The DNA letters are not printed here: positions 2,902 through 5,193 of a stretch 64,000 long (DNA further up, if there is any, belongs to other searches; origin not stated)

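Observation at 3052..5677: GIY-YIG nuclease protein + OLD-family ATPase/TOPRIM nuclease: compact two-gene defence-like cassette with a partner combination I cannot match to a named system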

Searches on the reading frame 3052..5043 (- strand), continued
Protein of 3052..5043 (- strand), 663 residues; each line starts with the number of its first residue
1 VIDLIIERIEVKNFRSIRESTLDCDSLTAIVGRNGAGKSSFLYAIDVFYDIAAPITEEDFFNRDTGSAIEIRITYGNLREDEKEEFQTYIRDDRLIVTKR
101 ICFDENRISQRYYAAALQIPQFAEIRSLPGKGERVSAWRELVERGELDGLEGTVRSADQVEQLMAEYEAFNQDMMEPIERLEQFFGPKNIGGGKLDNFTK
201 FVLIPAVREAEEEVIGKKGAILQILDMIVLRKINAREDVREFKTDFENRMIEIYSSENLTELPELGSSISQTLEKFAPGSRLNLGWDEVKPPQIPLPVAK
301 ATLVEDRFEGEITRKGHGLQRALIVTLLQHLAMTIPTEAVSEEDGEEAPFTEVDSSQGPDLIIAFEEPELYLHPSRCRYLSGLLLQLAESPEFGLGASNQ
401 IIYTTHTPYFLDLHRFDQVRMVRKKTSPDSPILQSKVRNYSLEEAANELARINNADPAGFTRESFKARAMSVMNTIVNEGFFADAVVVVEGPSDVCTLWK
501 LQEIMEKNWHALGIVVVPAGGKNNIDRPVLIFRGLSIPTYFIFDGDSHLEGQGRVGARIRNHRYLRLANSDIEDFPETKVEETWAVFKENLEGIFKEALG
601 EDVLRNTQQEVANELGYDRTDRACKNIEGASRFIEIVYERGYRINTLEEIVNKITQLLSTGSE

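Call 32: search_solved_structures(query=window:3052-5043:-, max_evalue=0.001)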
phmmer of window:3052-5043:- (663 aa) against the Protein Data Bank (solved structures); distinct sequences matched with E-value up to 0.001: 10.
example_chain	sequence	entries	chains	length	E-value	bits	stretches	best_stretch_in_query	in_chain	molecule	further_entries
6p74_A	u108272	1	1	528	1.7e-25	92.8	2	363-546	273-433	Putative ATP-dependent endonuclease of the OLD family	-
8j4t_A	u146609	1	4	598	6.4e-08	34.7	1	7-85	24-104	Endonuclease GajA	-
8wy4_A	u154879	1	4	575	7.4e-08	34.5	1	8-85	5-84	Endonuclease GajA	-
8jq9_B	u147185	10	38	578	7.9e-08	34.4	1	8-85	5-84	Endonuclease GajA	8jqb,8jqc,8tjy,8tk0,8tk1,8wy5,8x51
8sm3_A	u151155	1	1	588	9.4e-08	34.2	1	8-85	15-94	Endonuclease GajA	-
8u7i_A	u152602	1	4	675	1.7e-07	33.3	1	8-85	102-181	Endonuclease GajA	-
1us8_A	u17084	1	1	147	0.00034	22.4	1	6-75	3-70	DNA DOUBLE-STRAND BREAK REPAIR RAD50 ATPASE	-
1f2t_A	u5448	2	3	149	0.00035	22.4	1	6-75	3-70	RAD50 ABC-ATPASE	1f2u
1ii8_A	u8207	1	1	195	0.00059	21.6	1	6-75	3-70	Rad50 ABC-ATPase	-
3qkr_A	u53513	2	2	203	0.00064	21.5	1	6-75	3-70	DNA double-strand break repair rad50 ATPase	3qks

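Call 54: find_related_loci(query=A3, collection=viral_contigs, flank=4000)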
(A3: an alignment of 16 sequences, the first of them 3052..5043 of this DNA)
Query A3 (663 aa) in viral_contigs; peptide patterns used: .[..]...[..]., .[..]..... (x = any residue, [..] = any of these).
316 stretches matched a pattern, but none encodes a relative of the query by tblastn (E <= 1e-3).

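Call 56: find_encoding_contigs(protein=P0130, flank=5000, max_places=2)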
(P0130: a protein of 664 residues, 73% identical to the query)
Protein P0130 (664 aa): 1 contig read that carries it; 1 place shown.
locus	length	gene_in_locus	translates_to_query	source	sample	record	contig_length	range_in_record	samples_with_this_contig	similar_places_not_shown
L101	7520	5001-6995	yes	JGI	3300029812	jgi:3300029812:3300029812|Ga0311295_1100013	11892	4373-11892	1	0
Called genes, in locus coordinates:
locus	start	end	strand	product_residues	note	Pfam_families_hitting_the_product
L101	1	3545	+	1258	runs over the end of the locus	-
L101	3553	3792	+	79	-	-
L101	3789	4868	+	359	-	PF16289:PIN_12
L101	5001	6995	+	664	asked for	PF02463:SMC_N, PF11398:DUF2813 (faint), PF13175:AAA_15, PF13476:AAA_23, PF13304:AAA_21, PF20469:OLD-like_TOPRIM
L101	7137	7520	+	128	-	?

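Call 57: find_encoding_contigs(protein=P0163, flank=5000, max_places=2)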
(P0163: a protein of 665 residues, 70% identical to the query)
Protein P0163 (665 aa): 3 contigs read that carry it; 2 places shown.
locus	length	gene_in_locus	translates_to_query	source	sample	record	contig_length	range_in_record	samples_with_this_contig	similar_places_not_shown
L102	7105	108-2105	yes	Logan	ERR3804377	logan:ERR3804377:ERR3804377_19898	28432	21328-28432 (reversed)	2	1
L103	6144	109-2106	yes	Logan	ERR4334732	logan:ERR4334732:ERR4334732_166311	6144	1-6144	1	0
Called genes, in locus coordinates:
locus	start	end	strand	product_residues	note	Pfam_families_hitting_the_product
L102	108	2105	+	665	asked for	PF02463:SMC_N (weak), PF11398:DUF2813 (faint), PF13175:AAA_15, PF13476:AAA_23 (weak), PF13304:AAA_21, PF20469:OLD-like_TOPRIM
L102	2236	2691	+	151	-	-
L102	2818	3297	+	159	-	-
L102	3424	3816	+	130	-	-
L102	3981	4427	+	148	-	-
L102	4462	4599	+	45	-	-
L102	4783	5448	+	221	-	PF01902:Diphthami_syn_2_N, PF28410:Diphthami_syn_2_C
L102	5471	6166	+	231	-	PF01177:Asp_Glu_race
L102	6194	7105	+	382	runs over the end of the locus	PF02481:DNA_processg_A, PF17782:WHD_DprA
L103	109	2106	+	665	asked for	PF02463:SMC_N (weak), PF11398:DUF2813 (faint), PF13175:AAA_15, PF13476:AAA_23 (weak), PF13304:AAA_21, PF20469:OLD-like_TOPRIM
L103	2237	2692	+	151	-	-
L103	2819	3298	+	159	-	-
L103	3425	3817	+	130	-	-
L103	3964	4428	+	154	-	-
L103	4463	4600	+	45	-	-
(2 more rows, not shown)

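Call 58: find_encoding_contigs(protein=P0233, flank=5000, max_places=2)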
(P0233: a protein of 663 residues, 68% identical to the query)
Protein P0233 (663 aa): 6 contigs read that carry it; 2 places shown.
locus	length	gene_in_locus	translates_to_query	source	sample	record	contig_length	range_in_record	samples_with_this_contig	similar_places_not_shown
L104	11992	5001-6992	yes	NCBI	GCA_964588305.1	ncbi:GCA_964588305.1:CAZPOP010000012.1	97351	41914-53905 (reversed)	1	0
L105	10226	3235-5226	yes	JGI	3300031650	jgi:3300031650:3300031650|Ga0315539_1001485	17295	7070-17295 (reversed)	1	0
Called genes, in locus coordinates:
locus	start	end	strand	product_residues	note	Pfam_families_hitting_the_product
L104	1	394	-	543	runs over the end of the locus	PF13185:GAF_2, PF01590:GAF, PF13492:GAF_3, PF02518:HATPase_c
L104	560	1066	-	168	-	PF12822:ECF_trnsprt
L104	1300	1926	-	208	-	PF02353:CMAS (weak), PF01209:Ubie_methyltran, PF13489:Methyltransf_23, PF01728:FtsJ (faint), PF13847:Methyltransf_31, PF08241:Methyltransf_11, PF08242:Methyltransf_12, PF13649:Methyltransf_25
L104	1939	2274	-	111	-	PF02635:DsrE (weak)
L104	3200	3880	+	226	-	PF02511:Thy1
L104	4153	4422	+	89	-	-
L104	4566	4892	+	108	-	-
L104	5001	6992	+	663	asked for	PF02463:SMC_N (weak), PF11398:DUF2813 (faint), PF13175:AAA_15, PF13476:AAA_23 (weak), PF13304:AAA_21, PF20469:OLD-like_TOPRIM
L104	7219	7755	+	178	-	-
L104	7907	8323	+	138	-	PF07366:SnoaL, PF12680:SnoaL_2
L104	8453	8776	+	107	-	PF20116:DUF6506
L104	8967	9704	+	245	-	PF12705:PDDEXK_1 (weak)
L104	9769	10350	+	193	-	PF02525:Flavodoxin_2 (weak), PF03358:FMN_red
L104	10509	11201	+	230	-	PF00702:Hydrolase, PF13419:HAD_2, PF13242:Hydrolase_like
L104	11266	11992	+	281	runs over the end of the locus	PF00881:Nitroreductase, PF14512:TM1586_NiRdase (faint)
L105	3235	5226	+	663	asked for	PF02463:SMC_N (weak), PF11398:DUF2813 (faint), PF13175:AAA_15, PF13476:AAA_23 (weak), PF13304:AAA_21, PF20469:OLD-like_TOPRIM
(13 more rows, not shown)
